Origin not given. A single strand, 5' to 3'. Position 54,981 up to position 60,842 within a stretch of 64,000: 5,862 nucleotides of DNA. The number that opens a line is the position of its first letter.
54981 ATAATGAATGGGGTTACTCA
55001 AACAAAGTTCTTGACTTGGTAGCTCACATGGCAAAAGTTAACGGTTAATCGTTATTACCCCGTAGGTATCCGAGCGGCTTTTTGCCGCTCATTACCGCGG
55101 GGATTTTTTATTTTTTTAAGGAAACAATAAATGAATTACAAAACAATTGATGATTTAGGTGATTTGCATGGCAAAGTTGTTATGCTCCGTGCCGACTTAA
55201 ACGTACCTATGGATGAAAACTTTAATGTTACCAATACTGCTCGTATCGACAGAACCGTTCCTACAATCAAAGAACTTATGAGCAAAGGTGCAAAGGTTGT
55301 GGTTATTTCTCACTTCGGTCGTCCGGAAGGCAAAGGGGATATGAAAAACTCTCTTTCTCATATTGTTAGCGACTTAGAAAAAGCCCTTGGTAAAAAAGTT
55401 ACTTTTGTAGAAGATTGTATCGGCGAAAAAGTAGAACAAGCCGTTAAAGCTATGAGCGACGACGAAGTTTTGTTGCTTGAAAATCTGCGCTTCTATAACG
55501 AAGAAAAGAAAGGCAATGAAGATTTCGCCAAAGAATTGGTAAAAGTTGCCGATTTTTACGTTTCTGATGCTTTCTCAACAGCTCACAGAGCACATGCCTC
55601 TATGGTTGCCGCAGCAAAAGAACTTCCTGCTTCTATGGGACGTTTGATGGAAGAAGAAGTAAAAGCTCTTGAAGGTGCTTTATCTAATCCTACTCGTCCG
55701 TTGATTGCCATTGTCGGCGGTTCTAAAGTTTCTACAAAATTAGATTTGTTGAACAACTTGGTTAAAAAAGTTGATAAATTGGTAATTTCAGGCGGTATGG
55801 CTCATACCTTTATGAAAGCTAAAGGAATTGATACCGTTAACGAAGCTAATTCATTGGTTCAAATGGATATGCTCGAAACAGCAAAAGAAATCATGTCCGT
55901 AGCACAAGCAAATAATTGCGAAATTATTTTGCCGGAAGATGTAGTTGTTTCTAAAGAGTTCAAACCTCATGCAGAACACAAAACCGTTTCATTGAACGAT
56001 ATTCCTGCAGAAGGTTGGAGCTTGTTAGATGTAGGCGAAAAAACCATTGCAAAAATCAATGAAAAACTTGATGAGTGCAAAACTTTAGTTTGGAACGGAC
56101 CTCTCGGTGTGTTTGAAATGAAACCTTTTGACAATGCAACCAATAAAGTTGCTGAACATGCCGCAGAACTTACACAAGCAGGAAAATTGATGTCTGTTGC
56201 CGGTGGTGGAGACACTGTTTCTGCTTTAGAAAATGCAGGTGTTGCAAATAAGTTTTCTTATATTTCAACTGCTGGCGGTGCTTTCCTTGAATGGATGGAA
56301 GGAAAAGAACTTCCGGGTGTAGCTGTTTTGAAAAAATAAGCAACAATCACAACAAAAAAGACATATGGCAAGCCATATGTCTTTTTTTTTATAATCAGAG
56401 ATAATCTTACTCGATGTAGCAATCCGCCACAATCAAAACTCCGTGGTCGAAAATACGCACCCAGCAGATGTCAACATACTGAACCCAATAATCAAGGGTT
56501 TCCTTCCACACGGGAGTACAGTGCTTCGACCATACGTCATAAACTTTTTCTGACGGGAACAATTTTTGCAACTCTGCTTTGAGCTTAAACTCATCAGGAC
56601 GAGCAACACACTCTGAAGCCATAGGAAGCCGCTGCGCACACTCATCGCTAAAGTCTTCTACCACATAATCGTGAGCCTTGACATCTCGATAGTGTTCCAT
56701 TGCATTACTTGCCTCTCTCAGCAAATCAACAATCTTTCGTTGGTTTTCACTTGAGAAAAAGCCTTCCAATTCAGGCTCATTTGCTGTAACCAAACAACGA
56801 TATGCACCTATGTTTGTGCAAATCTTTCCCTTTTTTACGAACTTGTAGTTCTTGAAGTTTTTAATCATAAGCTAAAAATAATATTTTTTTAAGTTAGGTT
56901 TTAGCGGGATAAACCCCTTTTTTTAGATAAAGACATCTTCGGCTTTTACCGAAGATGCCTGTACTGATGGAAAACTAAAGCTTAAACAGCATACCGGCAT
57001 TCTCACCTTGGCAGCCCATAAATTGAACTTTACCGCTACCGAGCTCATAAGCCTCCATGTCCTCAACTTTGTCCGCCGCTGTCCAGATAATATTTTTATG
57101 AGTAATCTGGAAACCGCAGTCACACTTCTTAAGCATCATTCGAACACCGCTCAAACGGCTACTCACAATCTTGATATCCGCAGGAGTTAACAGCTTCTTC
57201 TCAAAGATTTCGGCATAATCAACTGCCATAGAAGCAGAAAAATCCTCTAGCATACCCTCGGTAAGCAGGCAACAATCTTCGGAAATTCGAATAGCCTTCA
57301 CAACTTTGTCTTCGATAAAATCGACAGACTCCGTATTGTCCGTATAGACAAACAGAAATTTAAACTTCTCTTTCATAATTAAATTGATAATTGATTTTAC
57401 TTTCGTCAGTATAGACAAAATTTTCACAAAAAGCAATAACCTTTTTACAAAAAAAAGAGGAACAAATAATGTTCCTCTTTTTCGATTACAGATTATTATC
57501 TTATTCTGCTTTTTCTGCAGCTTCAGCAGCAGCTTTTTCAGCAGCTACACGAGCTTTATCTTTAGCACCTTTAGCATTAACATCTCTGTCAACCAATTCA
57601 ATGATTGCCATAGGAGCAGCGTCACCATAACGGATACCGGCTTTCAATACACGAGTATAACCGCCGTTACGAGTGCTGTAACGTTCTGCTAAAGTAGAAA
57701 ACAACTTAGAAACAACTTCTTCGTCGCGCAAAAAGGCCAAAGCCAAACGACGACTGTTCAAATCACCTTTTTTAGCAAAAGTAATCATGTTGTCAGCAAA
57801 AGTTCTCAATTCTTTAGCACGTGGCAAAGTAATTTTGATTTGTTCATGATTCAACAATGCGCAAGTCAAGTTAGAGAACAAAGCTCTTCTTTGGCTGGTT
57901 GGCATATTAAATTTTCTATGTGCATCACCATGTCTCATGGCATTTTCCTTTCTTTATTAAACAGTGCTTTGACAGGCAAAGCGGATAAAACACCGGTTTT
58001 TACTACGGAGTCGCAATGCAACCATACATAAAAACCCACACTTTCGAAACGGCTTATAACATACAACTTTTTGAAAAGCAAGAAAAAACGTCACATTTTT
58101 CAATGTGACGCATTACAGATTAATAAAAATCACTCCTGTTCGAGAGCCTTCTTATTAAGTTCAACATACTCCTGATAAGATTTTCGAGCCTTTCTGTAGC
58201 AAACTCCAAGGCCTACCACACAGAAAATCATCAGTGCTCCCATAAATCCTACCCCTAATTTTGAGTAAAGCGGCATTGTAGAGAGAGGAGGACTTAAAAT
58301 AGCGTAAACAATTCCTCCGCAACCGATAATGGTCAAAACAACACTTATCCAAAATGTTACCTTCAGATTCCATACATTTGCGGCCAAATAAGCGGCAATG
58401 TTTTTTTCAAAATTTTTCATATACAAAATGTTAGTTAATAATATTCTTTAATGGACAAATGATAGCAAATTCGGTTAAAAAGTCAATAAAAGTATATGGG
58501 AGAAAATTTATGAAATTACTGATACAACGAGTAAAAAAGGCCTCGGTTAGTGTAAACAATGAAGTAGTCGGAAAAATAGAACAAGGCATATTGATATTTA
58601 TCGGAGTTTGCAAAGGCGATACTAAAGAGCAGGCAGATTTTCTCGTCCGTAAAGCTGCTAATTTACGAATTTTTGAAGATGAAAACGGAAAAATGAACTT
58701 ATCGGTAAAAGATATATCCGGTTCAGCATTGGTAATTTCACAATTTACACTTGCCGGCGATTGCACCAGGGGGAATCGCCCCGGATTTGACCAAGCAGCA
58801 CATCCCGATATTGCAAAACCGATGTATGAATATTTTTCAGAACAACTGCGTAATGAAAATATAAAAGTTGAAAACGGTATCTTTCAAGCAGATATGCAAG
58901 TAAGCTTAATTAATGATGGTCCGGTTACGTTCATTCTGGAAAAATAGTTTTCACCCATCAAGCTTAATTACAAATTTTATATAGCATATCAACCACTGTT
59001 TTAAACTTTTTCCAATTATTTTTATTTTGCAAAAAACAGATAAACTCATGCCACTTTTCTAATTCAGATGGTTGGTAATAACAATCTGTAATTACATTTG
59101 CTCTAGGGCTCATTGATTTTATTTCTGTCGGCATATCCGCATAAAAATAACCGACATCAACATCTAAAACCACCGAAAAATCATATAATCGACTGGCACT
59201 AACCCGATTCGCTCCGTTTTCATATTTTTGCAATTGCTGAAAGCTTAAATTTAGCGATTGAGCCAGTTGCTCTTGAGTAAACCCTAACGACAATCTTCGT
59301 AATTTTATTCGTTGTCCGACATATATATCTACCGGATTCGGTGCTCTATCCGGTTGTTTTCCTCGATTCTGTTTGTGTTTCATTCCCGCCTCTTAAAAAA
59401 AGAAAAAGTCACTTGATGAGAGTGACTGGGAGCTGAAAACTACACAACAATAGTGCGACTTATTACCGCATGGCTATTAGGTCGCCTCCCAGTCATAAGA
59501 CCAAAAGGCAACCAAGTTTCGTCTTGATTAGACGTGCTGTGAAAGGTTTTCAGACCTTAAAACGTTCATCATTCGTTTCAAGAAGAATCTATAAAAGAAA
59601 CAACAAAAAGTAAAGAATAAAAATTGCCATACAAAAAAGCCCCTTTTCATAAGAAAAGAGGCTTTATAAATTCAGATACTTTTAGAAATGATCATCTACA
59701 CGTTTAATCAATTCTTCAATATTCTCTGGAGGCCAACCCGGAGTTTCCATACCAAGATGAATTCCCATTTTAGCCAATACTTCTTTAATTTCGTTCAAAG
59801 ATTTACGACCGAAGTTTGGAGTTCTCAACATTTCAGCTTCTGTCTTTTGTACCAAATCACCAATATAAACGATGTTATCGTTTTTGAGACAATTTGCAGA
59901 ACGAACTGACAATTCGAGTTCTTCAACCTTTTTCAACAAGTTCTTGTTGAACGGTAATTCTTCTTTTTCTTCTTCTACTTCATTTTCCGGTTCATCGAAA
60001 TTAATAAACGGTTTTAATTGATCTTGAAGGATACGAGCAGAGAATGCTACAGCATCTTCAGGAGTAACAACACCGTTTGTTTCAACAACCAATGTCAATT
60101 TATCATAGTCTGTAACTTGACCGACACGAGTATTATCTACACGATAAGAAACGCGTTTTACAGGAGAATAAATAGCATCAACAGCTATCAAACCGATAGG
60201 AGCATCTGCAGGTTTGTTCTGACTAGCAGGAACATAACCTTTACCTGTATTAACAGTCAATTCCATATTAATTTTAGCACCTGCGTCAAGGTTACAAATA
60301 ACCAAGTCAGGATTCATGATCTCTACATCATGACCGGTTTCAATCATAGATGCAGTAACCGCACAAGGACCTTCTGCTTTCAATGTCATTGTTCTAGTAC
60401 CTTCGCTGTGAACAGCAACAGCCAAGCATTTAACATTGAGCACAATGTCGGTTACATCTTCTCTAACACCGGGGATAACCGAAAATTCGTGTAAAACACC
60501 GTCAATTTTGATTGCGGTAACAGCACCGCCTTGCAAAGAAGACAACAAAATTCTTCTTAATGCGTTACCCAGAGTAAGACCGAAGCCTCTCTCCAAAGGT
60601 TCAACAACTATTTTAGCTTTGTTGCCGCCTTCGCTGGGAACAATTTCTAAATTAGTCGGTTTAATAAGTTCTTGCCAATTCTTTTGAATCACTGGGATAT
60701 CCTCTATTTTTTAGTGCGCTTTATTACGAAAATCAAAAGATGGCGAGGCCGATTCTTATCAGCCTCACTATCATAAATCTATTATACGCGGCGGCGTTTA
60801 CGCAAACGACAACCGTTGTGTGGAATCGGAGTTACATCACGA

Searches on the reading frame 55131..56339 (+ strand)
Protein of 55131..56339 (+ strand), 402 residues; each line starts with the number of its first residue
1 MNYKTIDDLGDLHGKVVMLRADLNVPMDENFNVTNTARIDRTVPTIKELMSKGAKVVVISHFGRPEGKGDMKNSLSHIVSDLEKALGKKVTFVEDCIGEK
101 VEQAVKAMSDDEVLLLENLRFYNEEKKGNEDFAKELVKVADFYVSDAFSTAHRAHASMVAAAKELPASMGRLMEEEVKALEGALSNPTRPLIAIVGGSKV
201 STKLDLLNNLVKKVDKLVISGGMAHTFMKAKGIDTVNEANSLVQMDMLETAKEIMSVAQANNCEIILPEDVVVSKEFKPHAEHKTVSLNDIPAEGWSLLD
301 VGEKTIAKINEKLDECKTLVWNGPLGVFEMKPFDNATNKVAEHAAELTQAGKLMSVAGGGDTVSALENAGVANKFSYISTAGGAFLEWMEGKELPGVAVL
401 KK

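Call 20: search_protein_families(library=ncbifam, proteins=[window:55131-56339:+], max_evalue=1e-10)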
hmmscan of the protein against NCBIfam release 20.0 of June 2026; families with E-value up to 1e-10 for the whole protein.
window:55131-56339:+ (402 aa): 1 family
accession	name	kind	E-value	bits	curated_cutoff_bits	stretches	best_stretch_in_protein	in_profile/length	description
NF010569.0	PRK13962.1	equivalog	9.9e-137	456.8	883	1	1-401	1-392/645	bifunctional phosphoglycerate kinase/triosephosphate isomerase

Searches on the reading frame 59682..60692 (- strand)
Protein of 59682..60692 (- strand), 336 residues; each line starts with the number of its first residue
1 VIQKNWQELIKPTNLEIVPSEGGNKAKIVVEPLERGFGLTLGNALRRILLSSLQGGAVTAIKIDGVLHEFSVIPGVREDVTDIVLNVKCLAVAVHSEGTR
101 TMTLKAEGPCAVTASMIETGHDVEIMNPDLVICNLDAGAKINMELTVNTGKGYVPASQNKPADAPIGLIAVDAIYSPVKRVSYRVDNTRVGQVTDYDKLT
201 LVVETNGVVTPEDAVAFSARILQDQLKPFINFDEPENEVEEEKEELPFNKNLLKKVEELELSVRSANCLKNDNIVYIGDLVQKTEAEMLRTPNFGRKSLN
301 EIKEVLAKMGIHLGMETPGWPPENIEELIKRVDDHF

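Call 84: search_protein_families(library=pfam, proteins=[window:59682-60692:-], max_evalue=0.001)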
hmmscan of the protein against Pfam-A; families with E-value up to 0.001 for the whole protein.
window:59682-60692:- (336 aa): 3 families
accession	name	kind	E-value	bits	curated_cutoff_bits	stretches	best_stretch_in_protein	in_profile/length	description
PF01000.31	RNA_pol_A_bac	-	9.7e-37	126.3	33.9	1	61-176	1-119/119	RNA polymerase Rpb3/RpoA insert domain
PF03118.21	RNA_pol_A_CTD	-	4.9e-26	90.7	23.8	1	248-307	7-66/67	Bacterial RNA polymerase, alpha chain C terminal domain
PF01193.29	RNA_pol_L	-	9.5e-24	83.4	24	1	31-226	1-74/74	RNA polymerase Rpb3/Rpb11 dimerisation domain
